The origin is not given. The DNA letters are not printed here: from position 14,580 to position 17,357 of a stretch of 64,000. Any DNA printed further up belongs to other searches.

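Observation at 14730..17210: Wzx/MOP-type flippase fused in-frame to a GT4 glycosyltransferase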

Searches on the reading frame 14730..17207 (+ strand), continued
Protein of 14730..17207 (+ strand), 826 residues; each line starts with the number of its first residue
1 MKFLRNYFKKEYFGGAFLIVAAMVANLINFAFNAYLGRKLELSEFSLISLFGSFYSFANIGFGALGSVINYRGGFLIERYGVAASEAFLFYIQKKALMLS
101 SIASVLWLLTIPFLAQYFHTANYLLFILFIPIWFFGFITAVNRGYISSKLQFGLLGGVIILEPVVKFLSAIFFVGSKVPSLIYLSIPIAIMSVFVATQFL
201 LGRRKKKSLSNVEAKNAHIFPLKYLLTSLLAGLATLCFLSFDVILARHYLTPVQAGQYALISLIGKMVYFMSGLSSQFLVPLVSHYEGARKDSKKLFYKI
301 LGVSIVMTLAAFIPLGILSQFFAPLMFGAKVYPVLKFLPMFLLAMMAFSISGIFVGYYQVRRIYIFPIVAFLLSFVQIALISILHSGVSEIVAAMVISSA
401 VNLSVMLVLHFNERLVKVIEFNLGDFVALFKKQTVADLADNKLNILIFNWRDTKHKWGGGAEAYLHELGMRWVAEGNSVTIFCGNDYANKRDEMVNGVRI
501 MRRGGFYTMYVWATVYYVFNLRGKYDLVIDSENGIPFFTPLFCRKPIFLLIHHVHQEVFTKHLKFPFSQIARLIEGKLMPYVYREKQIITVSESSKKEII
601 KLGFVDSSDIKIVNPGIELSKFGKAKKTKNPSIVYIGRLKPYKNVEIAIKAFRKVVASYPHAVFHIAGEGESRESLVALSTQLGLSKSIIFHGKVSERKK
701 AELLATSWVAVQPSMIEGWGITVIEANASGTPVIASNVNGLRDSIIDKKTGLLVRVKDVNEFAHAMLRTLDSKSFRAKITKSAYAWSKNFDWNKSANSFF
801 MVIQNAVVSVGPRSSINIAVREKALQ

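Call 31: predict_structure(alignment_id=A1)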
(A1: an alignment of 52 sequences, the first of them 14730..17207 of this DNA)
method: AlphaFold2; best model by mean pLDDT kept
length: 826 residues; sequences in the alignment: 52
mean_pLDDT: 90.5   pTM: 0.81
mean pLDDT of the five models: 90.5, 89.9, 89.0, 88.9, 88.6
residues with pLDDT >= 90: 605; 70-90: 190; 50-70: 10; < 50: 21
segments of 3 or more residues with pLDDT < 50: 1-9, 812-818, 824-826
pLDDT, mean of each block of 10 residues (from residue 1): 46 84 90 84 75 87 96 96 93 95 95 88 89 94 95 93 94 89 91 95 80 87 95 93 88 85 91 93 96 95 95 93 86 93 96 97 96 96 95 97 98 92 87 84 93 87 95 96 90 94 82 91 93 84 92 90 91 91 92 93 86 93 91 95 96 97 96 96 97 93 96 89 94 95 92 96 96 94 94 96 86 49 48
secondary structure, 60 per line:
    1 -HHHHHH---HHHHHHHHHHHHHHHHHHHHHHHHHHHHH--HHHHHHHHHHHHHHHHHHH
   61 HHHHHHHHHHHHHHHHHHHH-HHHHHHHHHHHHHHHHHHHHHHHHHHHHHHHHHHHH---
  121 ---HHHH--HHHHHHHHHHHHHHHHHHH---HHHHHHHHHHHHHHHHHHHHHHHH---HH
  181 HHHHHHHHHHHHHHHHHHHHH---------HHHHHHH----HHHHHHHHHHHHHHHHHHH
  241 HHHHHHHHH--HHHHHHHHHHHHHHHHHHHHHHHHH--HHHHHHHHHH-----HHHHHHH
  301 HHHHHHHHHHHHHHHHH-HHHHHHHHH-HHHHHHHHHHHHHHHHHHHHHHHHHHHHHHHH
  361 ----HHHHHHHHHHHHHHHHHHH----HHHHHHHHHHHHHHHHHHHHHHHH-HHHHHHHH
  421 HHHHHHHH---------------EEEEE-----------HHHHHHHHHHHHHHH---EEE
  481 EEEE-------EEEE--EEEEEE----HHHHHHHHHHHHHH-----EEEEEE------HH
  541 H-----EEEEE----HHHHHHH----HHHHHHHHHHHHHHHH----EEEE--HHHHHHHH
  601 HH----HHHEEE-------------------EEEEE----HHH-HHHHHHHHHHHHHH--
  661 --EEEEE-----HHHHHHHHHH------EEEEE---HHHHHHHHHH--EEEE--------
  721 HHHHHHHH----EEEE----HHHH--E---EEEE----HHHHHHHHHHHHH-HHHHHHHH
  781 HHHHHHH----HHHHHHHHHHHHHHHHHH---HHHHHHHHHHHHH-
elements in order (helices of 4 or more, strands of 3 or more residues): H2-7 H11-39 H42-80 H82-117 H124-127 H130-148 H152-175 H179-201 H211-217 H222-249 H252-276 H279-288 H294-317 H319-327 H329-360 H365-383 H388-411 H413-428 E444-448 H460-474 E478-484 E492-495 E498-503 H508-521 E527-532 E547-551 H556-562 H567-582 E587-590 H593-602 E610-612 E632-636 H645-658 E663-667 H673-682 E689-693 H697-706 E709-712 H721-728 E733-736 H741-744 E751-754 H759-771 H773-787 H792-809 H813-825
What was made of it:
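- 14730..17210 (+): Whole MOP-GT4 gene (826 aa plus stop). The full-length AlphaFold model has pLDDT 90.5 and pTM 0.81 (call 31).
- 16014..16058 (+): Short linker (residues 429-443) between the membrane domain and GT4. Non-helical stretch in the model (call 31).
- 16059..17162 (+): Cytoplasmic GT4 (GT-B) glycosyltransferase domain, residues 444-811. The alternating beta/alpha pattern is in call 31.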

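Call 35: find_encoding_contigs(protein=P0001, flank=3000, max_places=3)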
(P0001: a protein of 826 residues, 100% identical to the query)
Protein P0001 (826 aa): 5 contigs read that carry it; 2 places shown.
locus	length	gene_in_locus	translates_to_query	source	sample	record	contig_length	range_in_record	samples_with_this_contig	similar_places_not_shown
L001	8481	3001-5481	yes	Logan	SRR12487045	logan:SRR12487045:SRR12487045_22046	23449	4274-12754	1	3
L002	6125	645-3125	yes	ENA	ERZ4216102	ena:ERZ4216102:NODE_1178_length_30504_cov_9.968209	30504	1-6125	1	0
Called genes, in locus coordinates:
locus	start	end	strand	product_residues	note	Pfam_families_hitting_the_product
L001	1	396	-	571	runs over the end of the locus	PF02683:DsbD_TM, PF13386:DsbD_2, PF08534:Redoxin, PF00578:AhpC-TSA, PF13905:Thioredoxin_8, PF17991:Thioredoxin_10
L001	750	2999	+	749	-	PF00535:Glycos_transf_2, PF13506:Glyco_transf_21 (faint), PF00535:Glycos_transf_2, PF13641:Glyco_tranf_2_3, PF13632:Glyco_trans_2_3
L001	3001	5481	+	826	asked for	PF13439:Glyco_transf_4, PF13579:Glyco_trans_4_4 (weak), PF20706:GT4-conflict, PF00534:Glycos_transf_1, PF13692:Glyco_trans_1_4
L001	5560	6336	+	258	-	PF00483:NTP_transferase, PF12804:NTP_transf_3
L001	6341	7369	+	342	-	PF01073:3Beta_HSD, PF01370:Epimerase, PF02719:Polysacc_synt_2 (weak), PF04321:RmlD_sub_bind, PF13460:NAD_binding_10 (weak), PF16363:GDP_Man_Dehyd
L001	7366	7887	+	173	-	PF00908:dTDP_sugar_isom, PF05523:FdtA (weak)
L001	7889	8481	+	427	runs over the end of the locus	PF03447:NAD_binding_3 (faint), PF21135:DRL_cat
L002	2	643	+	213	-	?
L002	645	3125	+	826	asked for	PF13439:Glyco_transf_4, PF13579:Glyco_trans_4_4 (weak), PF20706:GT4-conflict, PF00534:Glycos_transf_1, PF13692:Glyco_trans_1_4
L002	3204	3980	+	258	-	PF00483:NTP_transferase, PF12804:NTP_transf_3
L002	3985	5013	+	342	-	PF01073:3Beta_HSD, PF01370:Epimerase, PF02719:Polysacc_synt_2 (weak), PF04321:RmlD_sub_bind, PF13460:NAD_binding_10 (weak), PF16363:GDP_Man_Dehyd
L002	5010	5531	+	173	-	PF00908:dTDP_sugar_isom, PF05523:FdtA (weak)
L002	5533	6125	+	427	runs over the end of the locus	PF03447:NAD_binding_3 (faint), PF21135:DRL_cat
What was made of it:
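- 14730..17210 (+): The identical product occurs on at least 5 independent contigs (call 35).
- The identical 826-aa product is on at least 5 independent contigs from different samples (call 35).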

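Call 36: find_encoding_contigs(protein=P0097, flank=7000, max_places=1)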
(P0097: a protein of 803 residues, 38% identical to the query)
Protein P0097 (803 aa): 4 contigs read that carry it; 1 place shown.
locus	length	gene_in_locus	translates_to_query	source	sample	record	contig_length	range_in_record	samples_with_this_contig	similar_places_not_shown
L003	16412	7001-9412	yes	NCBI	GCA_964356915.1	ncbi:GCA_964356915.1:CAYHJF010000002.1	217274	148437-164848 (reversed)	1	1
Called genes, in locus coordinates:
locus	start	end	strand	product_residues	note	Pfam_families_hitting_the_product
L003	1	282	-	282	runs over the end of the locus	-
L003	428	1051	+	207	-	PF09335:VTT_dom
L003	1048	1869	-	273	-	PF02673:BacA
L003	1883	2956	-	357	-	-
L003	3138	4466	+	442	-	PF13948:DUF4215 (weak)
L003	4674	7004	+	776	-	PF00535:Glycos_transf_2, PF13506:Glyco_transf_21 (weak), PF13641:Glyco_tranf_2_3 (weak), PF00535:Glycos_transf_2, PF13641:Glyco_tranf_2_3, PF13632:Glyco_trans_2_3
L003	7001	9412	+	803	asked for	PF13439:Glyco_transf_4, PF13579:Glyco_trans_4_4, PF20706:GT4-conflict, PF00534:Glycos_transf_1, PF13692:Glyco_trans_1_4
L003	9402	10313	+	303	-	PF00535:Glycos_transf_2, PF13641:Glyco_tranf_2_3 (faint)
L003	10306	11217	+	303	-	PF00535:Glycos_transf_2, PF13641:Glyco_tranf_2_3, PF13632:Glyco_trans_2_3 (weak)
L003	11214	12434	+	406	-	PF04230:PS_pyruv_trans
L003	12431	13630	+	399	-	-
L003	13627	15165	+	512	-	-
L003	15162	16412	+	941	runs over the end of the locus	PF13231:PMT_2 (weak), PF13620:CarboxypepD_reg, PF13715:CarbopepD_reg_2 (weak)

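Call 37: find_encoding_contigs(protein=P0035, flank=7000, max_places=1)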
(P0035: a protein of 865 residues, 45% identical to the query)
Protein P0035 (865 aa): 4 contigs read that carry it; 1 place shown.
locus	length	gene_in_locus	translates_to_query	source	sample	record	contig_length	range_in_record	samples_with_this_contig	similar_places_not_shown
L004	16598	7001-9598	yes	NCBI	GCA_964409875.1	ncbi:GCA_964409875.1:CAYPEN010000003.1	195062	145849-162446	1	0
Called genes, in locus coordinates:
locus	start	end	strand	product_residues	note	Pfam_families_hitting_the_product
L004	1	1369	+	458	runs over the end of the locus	PF08245:Mur_ligase_M (weak), PF02875:Mur_ligase_C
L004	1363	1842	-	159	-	-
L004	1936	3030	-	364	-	PF00578:AhpC-TSA, PF08534:Redoxin, PF13905:Thioredoxin_8, PF17991:Thioredoxin_10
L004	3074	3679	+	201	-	-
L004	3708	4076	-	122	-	-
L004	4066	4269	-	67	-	PF13560:HTH_31 (weak), PF12844:HTH_19, PF01381:HTH_3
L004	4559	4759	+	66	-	PF12728:HTH_17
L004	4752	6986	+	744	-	PF00535:Glycos_transf_2, PF10111:Glyco_tranf_2_2 (faint), PF13506:Glyco_transf_21 (weak), PF13641:Glyco_tranf_2_3, PF00535:Glycos_transf_2, PF13632:Glyco_trans_2_3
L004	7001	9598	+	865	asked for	PF13439:Glyco_transf_4, PF13579:Glyco_trans_4_4 (weak), PF20706:GT4-conflict, PF00534:Glycos_transf_1, PF13692:Glyco_trans_1_4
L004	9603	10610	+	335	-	PF01636:APH, PF01633:Choline_kinase (weak)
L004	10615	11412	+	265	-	PF03065:Glyco_hydro_57 (weak), PF01522:Polysacc_deac_1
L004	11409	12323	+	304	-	PF00535:Glycos_transf_2, PF13641:Glyco_tranf_2_3 (weak)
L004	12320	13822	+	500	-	PF13231:PMT_2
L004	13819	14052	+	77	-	PF00535:Glycos_transf_2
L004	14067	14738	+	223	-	PF13632:Glyco_trans_2_3 (weak)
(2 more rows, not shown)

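Call 38: find_encoding_contigs(protein=P0075, flank=7000, max_places=1)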
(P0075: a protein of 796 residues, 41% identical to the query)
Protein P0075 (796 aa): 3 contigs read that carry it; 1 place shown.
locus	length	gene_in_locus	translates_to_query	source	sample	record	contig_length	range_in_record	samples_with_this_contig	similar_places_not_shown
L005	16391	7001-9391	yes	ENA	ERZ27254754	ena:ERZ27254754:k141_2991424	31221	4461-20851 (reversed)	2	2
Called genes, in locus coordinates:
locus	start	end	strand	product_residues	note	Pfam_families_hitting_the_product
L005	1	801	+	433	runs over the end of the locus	PF13231:PMT_2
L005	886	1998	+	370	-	-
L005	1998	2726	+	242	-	PF00535:Glycos_transf_2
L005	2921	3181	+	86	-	PF01541:GIY-YIG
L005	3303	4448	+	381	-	PF04932:Wzy_C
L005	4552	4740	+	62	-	PF12728:HTH_17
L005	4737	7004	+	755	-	PF00535:Glycos_transf_2, PF10111:Glyco_tranf_2_2 (weak), PF13641:Glyco_tranf_2_3, PF00535:Glycos_transf_2, PF13641:Glyco_tranf_2_3, PF13632:Glyco_trans_2_3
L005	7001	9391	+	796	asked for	PF13440:Polysacc_synt_3, PF13439:Glyco_transf_4, PF13579:Glyco_trans_4_4, PF20706:GT4-conflict, PF00534:Glycos_transf_1, PF13692:Glyco_trans_1_4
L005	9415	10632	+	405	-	PF04230:PS_pyruv_trans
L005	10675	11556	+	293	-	PF00535:Glycos_transf_2, PF13641:Glyco_tranf_2_3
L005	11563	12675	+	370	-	PF20706:GT4-conflict, PF00534:Glycos_transf_1, PF13692:Glyco_trans_1_4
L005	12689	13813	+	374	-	PF00534:Glycos_transf_1, PF13692:Glyco_trans_1_4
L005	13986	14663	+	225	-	PF13641:Glyco_tranf_2_3, PF00535:Glycos_transf_2, PF13712:Glyco_tranf_2_5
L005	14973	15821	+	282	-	PF05050:Methyltransf_21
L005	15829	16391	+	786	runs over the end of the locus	PF13231:PMT_2, PF26410:GH5_mannosidase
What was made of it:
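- On Classical Wzx/Wzy-dependent pathway: Wzy_C was seen in only one relative's neighbourhood, L005 (call 38).
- On Three-component polyprenyl-P-sugar glycosylation (GtrB-type GT2 + flippase + GT-C): Clear PMT_2 hits occur in the relatives' loci (calls 36-38).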

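Call 54: find_related_loci(query=A1, collection=genome_contigs, flank=3000)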
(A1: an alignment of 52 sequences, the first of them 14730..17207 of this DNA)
Query A1 (826 aa) in genome_contigs; peptide patterns used: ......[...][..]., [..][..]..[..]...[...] (x = any residue, [..] = any of these).
600 stretches matched a pattern (row limit reached: there are more); 579 encode a relative of the query (tblastn E <= 1e-3); the best 80 are kept; 80 distinct loci.
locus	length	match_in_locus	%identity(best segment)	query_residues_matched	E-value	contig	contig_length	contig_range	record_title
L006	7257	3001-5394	51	9-807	0e+0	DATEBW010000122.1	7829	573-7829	MAG TPA_asm: Patescibacteria group bacterium isolate SMAG_U8255 k141_2166770, whole genome shotgun sequence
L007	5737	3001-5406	47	4-805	0e+0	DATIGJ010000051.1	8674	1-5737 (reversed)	MAG TPA_asm: Patescibacteria group bacterium isolate SMAG_U16418 k141_1288724, whole genome shotgun sequence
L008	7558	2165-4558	46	9-806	0e+0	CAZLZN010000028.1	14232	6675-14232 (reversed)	MAG TPA_asm: uncultured Gammaproteobacteria bacterium isolate SRP278252_co2_871 genome assembly, contig: NODE_8869_lengt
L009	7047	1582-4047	46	10-826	0e+0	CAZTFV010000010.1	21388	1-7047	MAG TPA_asm: uncultured Gammaproteobacteria bacterium isolate SRP269290_co1_791 genome assembly, contig: NODE_2951_lengt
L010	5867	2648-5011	46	15-805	0e+0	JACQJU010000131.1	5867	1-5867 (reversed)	MAG: Candidatus Gottesmanbacteria bacterium isolate NC_groundwater_1159_Ag_S-0.1um_39_55 S_p1_S3_coassembly_k141_2068991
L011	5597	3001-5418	46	1-809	0e+0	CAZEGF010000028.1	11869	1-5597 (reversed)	MAG TPA_asm: uncultured Gammaproteobacteria bacterium isolate SRP135725_co2_582 genome assembly, contig: k141_983726, wh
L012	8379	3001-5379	47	18-809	0e+0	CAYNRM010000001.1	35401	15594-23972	MAG TPA_asm: uncultured Gammaproteobacteria bacterium isolate SRP128246_co1_67 genome assembly, contig: NODE_1796_length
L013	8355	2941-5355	44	1-807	0e+0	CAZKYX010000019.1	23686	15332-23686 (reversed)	MAG TPA_asm: uncultured Gammaproteobacteria bacterium isolate SRP286056_co1_17 genome assembly, contig: NODE_2469_length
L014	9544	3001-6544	45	15-815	0e+0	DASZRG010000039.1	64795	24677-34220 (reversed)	MAG TPA_asm: Patescibacteria group bacterium isolate SMAG_U6018 k141_976169, whole genome shotgun sequence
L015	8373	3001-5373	45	14-805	0e+0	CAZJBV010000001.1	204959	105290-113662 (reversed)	MAG TPA_asm: uncultured Gammaproteobacteria bacterium isolate binchicken_co144_1014 genome assembly, contig: NODE_129_le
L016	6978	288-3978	45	4-823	0e+0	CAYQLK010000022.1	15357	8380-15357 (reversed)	MAG TPA_asm: uncultured Gammaproteobacteria bacterium isolate SRP286056_co1_654 genome assembly, contig: NODE_4738_lengt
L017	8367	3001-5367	45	13-803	0e+0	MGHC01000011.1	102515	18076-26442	MAG: Candidatus Woesebacteria bacterium RIFCSPLOWO2_01_FULL_39_10 rifcsplowo2_01_scaffold_2422, whole genome shotgun seq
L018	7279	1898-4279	46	9-806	0e+0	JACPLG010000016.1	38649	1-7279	MAG: Candidatus Levyibacteriota bacterium isolate NC_groundwater_515_Ag_S-0.1um_38_10 S35_SO-1_scaffold_398900, whole ge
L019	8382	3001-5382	43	4-799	0e+0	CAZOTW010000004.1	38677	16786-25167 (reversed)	MAG TPA_asm: uncultured Gammaproteobacteria bacterium isolate SRP080215_co1_129 genome assembly, contig: NODE_281_length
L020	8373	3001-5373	45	15-809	0e+0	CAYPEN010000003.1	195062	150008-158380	MAG TPA_asm: uncultured Gammaproteobacteria bacterium isolate SRP263991_co5_217 genome assembly, contig: NODE_108_length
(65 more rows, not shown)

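Call 68: search_protein_families(library=padloc, proteins=[window:14730-17207:+], max_evalue=0.001)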
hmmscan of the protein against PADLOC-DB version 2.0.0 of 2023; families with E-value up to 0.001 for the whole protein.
window:14730-17207:+ (826 aa): 0 families

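Call 69: find_encoding_contigs(protein=P0113, flank=6000, max_places=1)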
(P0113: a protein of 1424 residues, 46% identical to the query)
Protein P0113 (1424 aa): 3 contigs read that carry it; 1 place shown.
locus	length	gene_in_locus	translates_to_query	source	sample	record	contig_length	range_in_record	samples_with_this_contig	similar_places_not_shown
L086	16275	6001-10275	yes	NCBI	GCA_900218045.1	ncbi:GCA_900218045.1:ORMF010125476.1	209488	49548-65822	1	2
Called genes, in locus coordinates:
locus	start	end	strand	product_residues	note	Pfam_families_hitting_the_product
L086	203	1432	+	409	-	-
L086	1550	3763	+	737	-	-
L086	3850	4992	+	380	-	-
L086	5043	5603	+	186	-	PF04203:Sortase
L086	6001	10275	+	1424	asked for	PF00535:Glycos_transf_2, PF00535:Glycos_transf_2, PF13641:Glyco_tranf_2_3, PF13632:Glyco_trans_2_3, PF13439:Glyco_transf_4, PF20706:GT4-conflict, PF00534:Glycos_transf_1, PF13692:Glyco_trans_1_4, +2 more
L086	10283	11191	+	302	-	PF00535:Glycos_transf_2, PF13641:Glyco_tranf_2_3, PF13632:Glyco_trans_2_3 (weak)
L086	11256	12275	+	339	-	PF04230:PS_pyruv_trans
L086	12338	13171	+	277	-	PF01522:Polysacc_deac_1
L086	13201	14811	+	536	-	-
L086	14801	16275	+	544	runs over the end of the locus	-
